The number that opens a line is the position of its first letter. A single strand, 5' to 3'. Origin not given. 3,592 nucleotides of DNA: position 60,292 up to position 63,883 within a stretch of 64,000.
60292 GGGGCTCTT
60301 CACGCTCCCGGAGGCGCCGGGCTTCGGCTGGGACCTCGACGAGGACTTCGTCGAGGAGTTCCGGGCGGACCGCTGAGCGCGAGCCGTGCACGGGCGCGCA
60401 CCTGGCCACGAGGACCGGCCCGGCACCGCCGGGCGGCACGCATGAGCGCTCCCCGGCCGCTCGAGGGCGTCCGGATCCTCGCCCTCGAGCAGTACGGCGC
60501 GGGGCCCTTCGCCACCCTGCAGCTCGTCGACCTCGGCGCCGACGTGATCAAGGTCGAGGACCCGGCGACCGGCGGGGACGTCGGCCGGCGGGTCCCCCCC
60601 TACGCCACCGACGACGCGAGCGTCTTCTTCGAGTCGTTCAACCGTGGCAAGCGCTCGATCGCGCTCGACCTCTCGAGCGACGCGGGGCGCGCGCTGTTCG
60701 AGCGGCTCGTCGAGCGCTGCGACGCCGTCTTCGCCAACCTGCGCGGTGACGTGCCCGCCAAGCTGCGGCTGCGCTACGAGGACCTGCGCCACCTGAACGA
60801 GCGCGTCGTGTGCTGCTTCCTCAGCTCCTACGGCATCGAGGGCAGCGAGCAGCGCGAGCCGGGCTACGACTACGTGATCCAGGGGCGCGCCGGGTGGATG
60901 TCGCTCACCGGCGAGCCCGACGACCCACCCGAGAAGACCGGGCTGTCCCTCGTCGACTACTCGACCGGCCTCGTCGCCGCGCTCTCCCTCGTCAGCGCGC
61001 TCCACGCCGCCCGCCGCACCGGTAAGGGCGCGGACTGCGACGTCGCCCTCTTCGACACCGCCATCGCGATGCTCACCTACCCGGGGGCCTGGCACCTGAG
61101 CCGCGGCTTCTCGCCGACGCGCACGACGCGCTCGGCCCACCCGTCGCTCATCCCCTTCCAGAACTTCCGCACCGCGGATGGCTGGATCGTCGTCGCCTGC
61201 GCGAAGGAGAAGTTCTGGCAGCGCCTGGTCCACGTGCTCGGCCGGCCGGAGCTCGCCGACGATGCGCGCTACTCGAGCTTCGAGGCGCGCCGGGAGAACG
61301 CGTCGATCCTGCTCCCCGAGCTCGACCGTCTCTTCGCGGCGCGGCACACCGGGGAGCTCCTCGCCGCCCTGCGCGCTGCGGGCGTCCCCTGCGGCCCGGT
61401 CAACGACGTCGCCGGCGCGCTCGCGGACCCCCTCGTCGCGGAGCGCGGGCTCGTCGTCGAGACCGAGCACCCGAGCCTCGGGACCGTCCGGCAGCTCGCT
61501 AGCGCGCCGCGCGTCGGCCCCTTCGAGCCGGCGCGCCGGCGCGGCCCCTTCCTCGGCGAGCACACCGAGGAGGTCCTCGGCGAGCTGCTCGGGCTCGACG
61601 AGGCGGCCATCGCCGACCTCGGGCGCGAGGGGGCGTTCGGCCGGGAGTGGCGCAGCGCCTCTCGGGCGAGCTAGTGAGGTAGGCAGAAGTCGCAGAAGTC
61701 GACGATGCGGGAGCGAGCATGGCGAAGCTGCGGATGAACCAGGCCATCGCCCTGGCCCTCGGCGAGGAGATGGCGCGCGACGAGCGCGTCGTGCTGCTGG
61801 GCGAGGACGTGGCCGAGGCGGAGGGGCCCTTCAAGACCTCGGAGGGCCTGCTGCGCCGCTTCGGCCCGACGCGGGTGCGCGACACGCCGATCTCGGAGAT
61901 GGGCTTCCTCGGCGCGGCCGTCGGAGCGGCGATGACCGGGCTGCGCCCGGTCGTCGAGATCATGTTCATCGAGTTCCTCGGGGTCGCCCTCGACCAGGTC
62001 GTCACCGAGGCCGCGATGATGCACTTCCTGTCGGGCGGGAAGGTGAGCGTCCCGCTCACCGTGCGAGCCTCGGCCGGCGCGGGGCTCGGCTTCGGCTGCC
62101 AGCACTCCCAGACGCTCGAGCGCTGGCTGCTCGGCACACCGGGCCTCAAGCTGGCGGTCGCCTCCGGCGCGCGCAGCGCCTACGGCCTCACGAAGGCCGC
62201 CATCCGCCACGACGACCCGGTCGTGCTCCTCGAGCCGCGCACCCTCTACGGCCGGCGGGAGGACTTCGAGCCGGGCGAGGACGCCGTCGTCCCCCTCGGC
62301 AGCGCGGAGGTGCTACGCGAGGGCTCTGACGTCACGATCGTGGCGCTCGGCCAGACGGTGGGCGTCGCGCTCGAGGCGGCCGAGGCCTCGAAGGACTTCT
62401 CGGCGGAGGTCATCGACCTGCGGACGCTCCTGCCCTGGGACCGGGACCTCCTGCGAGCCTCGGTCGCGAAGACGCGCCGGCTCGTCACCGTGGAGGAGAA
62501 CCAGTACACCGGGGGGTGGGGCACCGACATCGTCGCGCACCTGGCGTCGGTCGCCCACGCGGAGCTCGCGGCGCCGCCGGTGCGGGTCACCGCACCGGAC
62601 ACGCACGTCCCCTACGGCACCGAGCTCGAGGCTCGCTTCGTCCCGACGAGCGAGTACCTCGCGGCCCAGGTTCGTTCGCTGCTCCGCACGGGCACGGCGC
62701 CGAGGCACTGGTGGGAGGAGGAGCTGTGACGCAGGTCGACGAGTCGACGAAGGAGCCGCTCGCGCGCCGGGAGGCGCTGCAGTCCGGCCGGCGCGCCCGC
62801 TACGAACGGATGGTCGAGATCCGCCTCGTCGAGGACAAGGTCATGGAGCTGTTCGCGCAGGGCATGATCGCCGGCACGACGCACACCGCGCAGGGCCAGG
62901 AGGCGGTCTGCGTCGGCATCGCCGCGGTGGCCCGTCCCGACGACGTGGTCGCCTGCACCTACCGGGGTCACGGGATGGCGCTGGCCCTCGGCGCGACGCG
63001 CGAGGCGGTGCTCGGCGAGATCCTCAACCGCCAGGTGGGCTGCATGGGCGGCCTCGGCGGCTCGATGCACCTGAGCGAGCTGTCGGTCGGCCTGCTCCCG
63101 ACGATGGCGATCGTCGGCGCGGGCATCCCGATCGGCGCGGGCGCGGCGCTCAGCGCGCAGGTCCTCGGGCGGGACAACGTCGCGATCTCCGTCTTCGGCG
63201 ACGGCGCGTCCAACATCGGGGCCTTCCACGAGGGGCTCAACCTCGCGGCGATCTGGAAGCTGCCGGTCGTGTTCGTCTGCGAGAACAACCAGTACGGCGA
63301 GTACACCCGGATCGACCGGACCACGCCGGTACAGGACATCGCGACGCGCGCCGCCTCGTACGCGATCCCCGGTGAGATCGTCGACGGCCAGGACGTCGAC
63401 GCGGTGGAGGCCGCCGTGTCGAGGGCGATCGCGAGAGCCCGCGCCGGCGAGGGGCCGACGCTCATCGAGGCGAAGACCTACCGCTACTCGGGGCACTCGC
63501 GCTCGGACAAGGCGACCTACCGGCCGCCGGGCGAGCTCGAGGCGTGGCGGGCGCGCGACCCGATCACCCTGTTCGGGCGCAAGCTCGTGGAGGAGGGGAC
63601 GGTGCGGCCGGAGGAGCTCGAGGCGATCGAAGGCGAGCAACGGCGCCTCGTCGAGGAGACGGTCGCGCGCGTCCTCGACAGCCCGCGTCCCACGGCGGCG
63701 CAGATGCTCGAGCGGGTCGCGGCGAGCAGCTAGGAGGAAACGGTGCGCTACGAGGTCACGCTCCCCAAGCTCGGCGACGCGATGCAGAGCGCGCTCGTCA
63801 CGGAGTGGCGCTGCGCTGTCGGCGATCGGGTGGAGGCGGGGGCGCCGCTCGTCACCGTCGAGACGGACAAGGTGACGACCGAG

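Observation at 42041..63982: Three operons share the palindrome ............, marking a ~22-kb co-regulated catabolic island of unknown substrate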

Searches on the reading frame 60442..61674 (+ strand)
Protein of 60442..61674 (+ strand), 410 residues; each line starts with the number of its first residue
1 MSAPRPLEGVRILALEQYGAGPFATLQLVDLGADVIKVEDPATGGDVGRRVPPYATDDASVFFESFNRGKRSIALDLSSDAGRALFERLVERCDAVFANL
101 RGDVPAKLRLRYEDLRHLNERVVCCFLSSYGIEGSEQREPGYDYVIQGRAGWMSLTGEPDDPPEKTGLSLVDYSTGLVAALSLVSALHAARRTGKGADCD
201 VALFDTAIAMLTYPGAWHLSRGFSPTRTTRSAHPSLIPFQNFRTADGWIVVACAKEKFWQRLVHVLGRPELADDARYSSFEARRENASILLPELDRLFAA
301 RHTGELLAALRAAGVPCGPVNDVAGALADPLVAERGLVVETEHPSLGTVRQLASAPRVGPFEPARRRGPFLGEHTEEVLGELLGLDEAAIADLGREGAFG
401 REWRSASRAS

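Call 13: search_protein_families(library=pfam, proteins=[window:60442-61674:+])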
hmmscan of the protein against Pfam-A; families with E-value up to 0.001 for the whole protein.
window:60442-61674:+ (410 aa): 1 family
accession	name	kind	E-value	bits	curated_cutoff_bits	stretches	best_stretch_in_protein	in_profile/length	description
PF02515.22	CoA_transf_3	-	3.8e-117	391.9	23.3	1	7-375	1-366/366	CoA-transferase family III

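Call 34: search_protein_families(library=ncbifam, proteins=[window:60442-61674:+], max_evalue=0.001)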
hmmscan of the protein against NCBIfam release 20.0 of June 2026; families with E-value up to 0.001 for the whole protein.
window:60442-61674:+ (410 aa): 7 families
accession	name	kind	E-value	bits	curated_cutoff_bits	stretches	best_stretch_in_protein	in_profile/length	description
NF052585.1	SucGlutTfsCaiB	equivalog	1.5e-80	270.7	750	1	3-383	4-389/394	succinate--glutarate CoA-transferase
NF041294.1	Scnl_mescCoAtase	equivalog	2.2e-73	247.6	700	1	7-379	4-380/381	succinyl-CoA:mesaconate CoA-transferase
NF008511.0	PRK11430.1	equivalog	3.9e-63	213.9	522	1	5-341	8-341/381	CoA:oxalate CoA-transferase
NF003809.0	PRK05398.1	subfamily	8.9e-58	195.8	442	2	5-209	3-206/416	formyl-CoA transferase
TIGR03253.1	oxalate_frc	equivalog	5.1e-55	186.8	504.2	2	5-208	2-204/416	formyl-CoA transferase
NF002914.1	PRK03525.1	equivalog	1.9e-31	109.4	413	1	6-397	9-395/400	L-carnitine CoA-transferase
TIGR04253.1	mesacon_CoA_iso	equivalog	1.5e-28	100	725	1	7-395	3-396/403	2-methylfumaryl-CoA isomerase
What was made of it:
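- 60442..61674 (+): Family III CoA-transferase. Nearest models are succinate-glutarate and succinyl-CoA:mesaconate CoA-transferases, both below cut-off (call 34).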

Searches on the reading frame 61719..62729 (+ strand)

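Call 13: search_protein_families(library=pfam, proteins=[window:61719-62729:+])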
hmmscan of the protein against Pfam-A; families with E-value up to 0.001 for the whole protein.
window:61719-62729:+ (336 aa): 2 families
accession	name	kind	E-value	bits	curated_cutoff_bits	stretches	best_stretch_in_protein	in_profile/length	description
PF02779.29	Transket_pyr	-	1.4e-37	129.5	27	1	3-178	2-173/174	Transketolase, pyrimidine binding domain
PF02780.25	Transketolase_C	-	3.8e-34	117.7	25.9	1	194-312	1-122/124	Transketolase, C-terminal domain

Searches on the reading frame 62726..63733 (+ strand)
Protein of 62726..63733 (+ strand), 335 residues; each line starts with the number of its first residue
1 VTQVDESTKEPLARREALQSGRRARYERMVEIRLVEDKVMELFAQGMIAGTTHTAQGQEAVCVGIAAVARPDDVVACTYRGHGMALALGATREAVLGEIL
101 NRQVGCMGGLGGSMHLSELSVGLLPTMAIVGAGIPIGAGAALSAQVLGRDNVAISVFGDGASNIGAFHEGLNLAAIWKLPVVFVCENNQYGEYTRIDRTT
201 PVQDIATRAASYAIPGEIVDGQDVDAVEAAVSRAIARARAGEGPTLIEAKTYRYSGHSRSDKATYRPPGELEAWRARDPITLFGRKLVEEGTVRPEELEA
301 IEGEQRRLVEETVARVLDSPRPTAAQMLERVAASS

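Call 13: search_protein_families(library=pfam, proteins=[window:62726-63733:+])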
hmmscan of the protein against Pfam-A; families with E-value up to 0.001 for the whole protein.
window:62726-63733:+ (335 aa): 3 families
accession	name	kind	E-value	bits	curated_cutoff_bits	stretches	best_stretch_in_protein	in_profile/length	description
PF00676.26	E1_dh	-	3.1e-83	279.6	22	1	28-323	2-298/300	Dehydrogenase E1 component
PF02775.26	TPP_enzyme_C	-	9.1e-06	26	21.9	1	127-248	27-150/151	Thiamine pyrophosphate enzyme, C-terminal TPP binding domain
PF13292.11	DXP_synthase_N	-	0.00083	19.1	21.2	0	131-190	114-173/274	1-deoxy-D-xylulose-5-phosphate synthase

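Call 51: search_solved_structures(query=window:62726-63733:+, max_evalue=1e-20)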
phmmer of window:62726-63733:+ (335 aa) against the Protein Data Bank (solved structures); distinct sequences matched with E-value up to 1e-20: 26.
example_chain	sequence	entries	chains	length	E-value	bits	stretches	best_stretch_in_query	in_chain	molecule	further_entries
1ni4_A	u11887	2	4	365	1.3e-63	218.6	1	25-326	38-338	Pyruvate dehydrogenase E1 component: Alpha subunit | Pyruvate dehydrogenase E1 component subunit alpha, somatic form, mitochondrial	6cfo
3exe_A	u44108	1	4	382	1.5e-63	218.4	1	25-326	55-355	Pyruvate dehydrogenase E1 component subunit alpha, somatic form, mitochondrial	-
3exf_A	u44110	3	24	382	1.9e-63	218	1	25-326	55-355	Pyruvate dehydrogenase E1 component subunit alpha, somatic form, mitochondrial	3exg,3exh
6cer_A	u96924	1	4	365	3.3e-63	217.2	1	25-326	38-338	Pyruvate dehydrogenase E1 component subunit alpha, somatic form, mitochondrial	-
2ozl_A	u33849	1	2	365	4.5e-63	216.8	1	25-326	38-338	Pyruvate dehydrogenase E1 component alpha subunit, somatic form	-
3exi_A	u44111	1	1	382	5.2e-63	216.6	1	25-326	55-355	Pyruvate dehydrogenase E1 component subunit alpha, somatic form, mitochondrial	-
1um9_A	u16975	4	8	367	3.9e-47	164.4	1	23-313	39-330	2-oxo acid dehydrogenase alpha subunit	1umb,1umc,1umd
3dva_A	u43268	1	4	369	9.7e-36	127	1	26-326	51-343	Pyruvate dehydrogenase E1 component subunit alpha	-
1w85_A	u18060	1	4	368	1.8e-35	126.1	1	26-326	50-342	PYRUVATE DEHYDROGENASE E1 COMPONENT, ALPHA SUBUNIT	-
3duf_A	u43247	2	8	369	1.8e-35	126.1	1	26-326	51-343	Pyruvate dehydrogenase E1 component subunit alpha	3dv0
1w88_A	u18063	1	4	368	4.7e-35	124.7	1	26-326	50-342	PYRUVATE DEHYDROGENASE E1 COMPONENT, ALPHA SUBUNIT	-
2j9f_A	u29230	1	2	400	2.5e-29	105.9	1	27-324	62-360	2-OXOISOVALERATE DEHYDROGENASE ALPHA SUBUNIT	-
1dtw_A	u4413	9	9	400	3.3e-28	102.2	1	27-324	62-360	BRANCHED-CHAIN ALPHA-KETO ACID DEHYDROGENASE ALPHA SUBUNIT | 2-OXOISOVALERATE DEHYDROGENASE ALPHA SUBUNIT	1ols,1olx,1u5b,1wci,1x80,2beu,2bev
2bff_A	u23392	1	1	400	6.3e-28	101.3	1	27-324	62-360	2-OXOISOVALERATE DEHYDROGENASE ALPHA SUBUNIT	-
1x7y_A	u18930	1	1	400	8.1e-28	101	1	27-324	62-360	2-oxoisovalerate dehydrogenase alpha subunit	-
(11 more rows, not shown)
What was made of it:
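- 62726..63733 (+): ThDP-dependent E1 alpha subunit; closest solved relatives are pyruvate dehydrogenase E1 alpha. Calls 13 and 51.
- Closest known: Pyruvate/acetoin-type 2-oxoacid dehydrogenase complexes. Same: The E1 alpha and E1 beta subunits are closest to PDH E1 (call 51).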
